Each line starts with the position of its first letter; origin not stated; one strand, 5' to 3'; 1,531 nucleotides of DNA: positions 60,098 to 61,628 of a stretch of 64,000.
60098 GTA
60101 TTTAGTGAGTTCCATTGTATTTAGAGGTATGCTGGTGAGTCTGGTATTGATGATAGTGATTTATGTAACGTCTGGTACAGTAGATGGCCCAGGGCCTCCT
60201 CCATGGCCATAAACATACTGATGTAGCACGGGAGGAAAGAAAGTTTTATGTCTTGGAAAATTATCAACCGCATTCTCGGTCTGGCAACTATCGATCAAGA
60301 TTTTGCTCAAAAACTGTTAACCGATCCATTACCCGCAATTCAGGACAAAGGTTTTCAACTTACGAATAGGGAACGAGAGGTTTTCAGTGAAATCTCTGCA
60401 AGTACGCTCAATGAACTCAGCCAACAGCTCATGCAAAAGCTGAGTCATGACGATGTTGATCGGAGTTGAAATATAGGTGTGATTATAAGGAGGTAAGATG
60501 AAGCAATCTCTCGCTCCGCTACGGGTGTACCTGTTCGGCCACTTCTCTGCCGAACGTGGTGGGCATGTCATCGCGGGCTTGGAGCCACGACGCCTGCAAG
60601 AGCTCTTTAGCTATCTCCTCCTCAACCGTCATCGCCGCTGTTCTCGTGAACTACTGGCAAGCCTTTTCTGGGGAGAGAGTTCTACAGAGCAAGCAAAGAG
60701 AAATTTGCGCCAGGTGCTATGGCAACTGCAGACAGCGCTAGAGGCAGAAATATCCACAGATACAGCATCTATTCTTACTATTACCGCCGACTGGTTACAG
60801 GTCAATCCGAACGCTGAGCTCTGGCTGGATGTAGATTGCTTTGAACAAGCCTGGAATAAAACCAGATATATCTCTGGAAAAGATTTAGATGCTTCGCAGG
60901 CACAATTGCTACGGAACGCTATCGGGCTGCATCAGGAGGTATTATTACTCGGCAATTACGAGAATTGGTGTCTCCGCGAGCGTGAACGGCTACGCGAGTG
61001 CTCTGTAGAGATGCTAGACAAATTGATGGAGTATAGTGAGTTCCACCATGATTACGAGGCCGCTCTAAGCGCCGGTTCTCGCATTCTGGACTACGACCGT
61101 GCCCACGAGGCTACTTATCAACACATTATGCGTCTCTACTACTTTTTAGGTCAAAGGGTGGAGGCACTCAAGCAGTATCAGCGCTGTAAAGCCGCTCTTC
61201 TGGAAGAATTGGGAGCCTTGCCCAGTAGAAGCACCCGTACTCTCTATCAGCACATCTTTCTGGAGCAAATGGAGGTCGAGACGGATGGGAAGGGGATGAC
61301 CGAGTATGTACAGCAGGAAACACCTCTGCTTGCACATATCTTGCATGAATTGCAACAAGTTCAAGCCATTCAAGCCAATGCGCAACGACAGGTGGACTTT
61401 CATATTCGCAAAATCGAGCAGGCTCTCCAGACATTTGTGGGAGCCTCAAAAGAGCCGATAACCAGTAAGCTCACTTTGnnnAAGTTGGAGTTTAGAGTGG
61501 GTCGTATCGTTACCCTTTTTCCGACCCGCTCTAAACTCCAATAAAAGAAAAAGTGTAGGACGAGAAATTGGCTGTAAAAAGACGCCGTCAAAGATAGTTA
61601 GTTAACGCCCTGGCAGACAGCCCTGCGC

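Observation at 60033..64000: Onset of a biosynthetic gene cluster: two small RBS-driven genes + SARP activator + conserved 318-aa protein + enediyne/PUFA-type iterative PKS ketosynthase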

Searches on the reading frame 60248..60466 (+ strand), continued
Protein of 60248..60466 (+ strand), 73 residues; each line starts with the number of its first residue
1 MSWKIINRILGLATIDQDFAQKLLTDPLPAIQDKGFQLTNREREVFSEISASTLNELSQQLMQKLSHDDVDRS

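Call 106: fold_search(model_id=the predicted structure, library=pdb)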
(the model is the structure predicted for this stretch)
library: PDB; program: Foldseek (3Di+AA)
matches with E <= 10: 19; with E <= 0.001: 0
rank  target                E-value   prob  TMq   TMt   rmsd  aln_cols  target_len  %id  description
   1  6lk7_B                9.5e-02  0.96  0.50  0.48   5.2        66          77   24  crystal structure of Os1348 from Pseudomonas sp. Os17 (released 2020-11-11)
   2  6lk7_A                1.5e-01  0.92  0.50  0.48   5.2        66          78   24  crystal structure of Os1348 from Pseudomonas sp. Os17 (released 2020-11-11)
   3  6lk7_C                3.0e-01  0.84  0.49  0.52   5.0        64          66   25  crystal structure of Os1348 from Pseudomonas sp. Os17 (released 2020-11-11)
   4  3m03_A                5.2e+00  0.03  0.21  0.17  10.8        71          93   14  Crystal structure of human Orc6 fragment (released 2011-03-09)
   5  6c48_D                5.5e+00  0.04  0.25  0.22  10.5        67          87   10  Crystal structure of B-Myb-LIN9-LIN52 complex (released 2018-09-19)
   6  1lvh_A                5.8e+00  0.08  0.38  0.17   5.2        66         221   21  The Structure of Phosphorylated beta-phosphoglucomutase from Lactoccocus lactis to 2.3 angstrom resolution (released 2002-08-14)
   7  5hci_F                7.0e+00  0.06  0.36  0.14   5.3        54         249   24  GPN-loop GTPase Npa3 in complex with GDP (released 2016-01-20)
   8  5hci_A                7.0e+00  0.06  0.35  0.13   5.3        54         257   22  GPN-loop GTPase Npa3 in complex with GDP (released 2016-01-20)
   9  4uw9                  7.9e+00  0.04  0.23  0.11   6.1        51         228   16  The crystal structural of archaeal beta-phosphoglucomutase from hyper-thermophilic Pyrococcus sp. Strain ST 04 (released 2014-10-29)
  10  6c48_A                7.9e+00  0.03  0.25  0.22  10.6        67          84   10  Crystal structure of B-Myb-LIN9-LIN52 complex (released 2018-09-19)
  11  6bns_B                7.9e+00  0.01  0.17  0.08  10.6        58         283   24  STRUCTURE OF HUMAN PREGNANE X RECEPTOR LIGAND BINDING DOMAIN BOUND TETHERED WITH SRC co-activator peptide and Compound (released 2017-12-20)
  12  8hov_F                8.4e+00  0.08  0.35  0.31   8.6        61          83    8  Crystal structure of Hms1p from Saccharomyces cerevisiae (released 2024-06-12)
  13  1g8e_B                8.4e+00  0.06  0.29  0.27   6.4        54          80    9  CRYSTAL STRUCTURE OF FLHD FROM ESCHERICHIA COLI (released 2001-03-07)
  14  5hci_E                8.4e+00  0.05  0.35  0.13   5.3        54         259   22  GPN-loop GTPase Npa3 in complex with GDP (released 2016-01-20)
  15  9vhe_D                8.4e+00  0.02  0.23  0.06  13.1        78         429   14  cryoEM structure of retron-Eco7 complex (released 2025-12-31)
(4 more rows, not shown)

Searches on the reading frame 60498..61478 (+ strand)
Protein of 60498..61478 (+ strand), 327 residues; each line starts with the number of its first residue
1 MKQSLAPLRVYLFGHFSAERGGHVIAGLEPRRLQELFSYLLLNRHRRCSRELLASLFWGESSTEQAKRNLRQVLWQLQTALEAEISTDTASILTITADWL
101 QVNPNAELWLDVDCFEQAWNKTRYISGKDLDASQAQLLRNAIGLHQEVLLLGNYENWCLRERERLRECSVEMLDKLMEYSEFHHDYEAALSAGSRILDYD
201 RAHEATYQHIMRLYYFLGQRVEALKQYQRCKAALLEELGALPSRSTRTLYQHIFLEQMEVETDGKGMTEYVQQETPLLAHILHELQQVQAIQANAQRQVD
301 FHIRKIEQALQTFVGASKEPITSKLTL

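Call 5: search_protein_families(library=pfam, proteins=[window:60498-61478:+], max_evalue=0.1)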
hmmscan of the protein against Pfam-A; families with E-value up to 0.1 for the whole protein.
window:60498-61478:+ (327 aa): 3 families
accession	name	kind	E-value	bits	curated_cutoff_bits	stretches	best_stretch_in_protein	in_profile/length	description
PF03704.23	BTAD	-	3.9e-18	66.7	22.1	1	110-253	1-145/146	Bacterial transcriptional activator domain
PF00486.34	Trans_reg_C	-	0.00011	22.6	26.2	1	34-94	11-69/77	Transcriptional regulatory protein, C terminal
PF14559.12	TPR_19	-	0.056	14.2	25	0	184-228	5-49/68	Tetratricopeptide repeat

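Call 6: search_protein_families(library=ncbifam, proteins=[window:60498-61478:+], max_evalue=0.1)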
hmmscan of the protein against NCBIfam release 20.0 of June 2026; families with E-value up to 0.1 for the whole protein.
window:60498-61478:+ (327 aa): 3 families
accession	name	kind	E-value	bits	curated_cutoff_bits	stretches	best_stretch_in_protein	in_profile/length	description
NF053617.1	SARPRegAfsRStmc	equivalog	6.9e-07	27.6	1430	1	6-263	27-275/986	SARP-family global regulator AfsR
NF041231.1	BagI_FevR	exception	0.00029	20.2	500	1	32-259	14-238/315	AfsR/SARP family transcriptional regulator BagI/FevR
NF033749.1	bact_hemeryth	subfamily_domain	0.018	15.2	84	0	158-213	32-86/129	bacteriohemerythrin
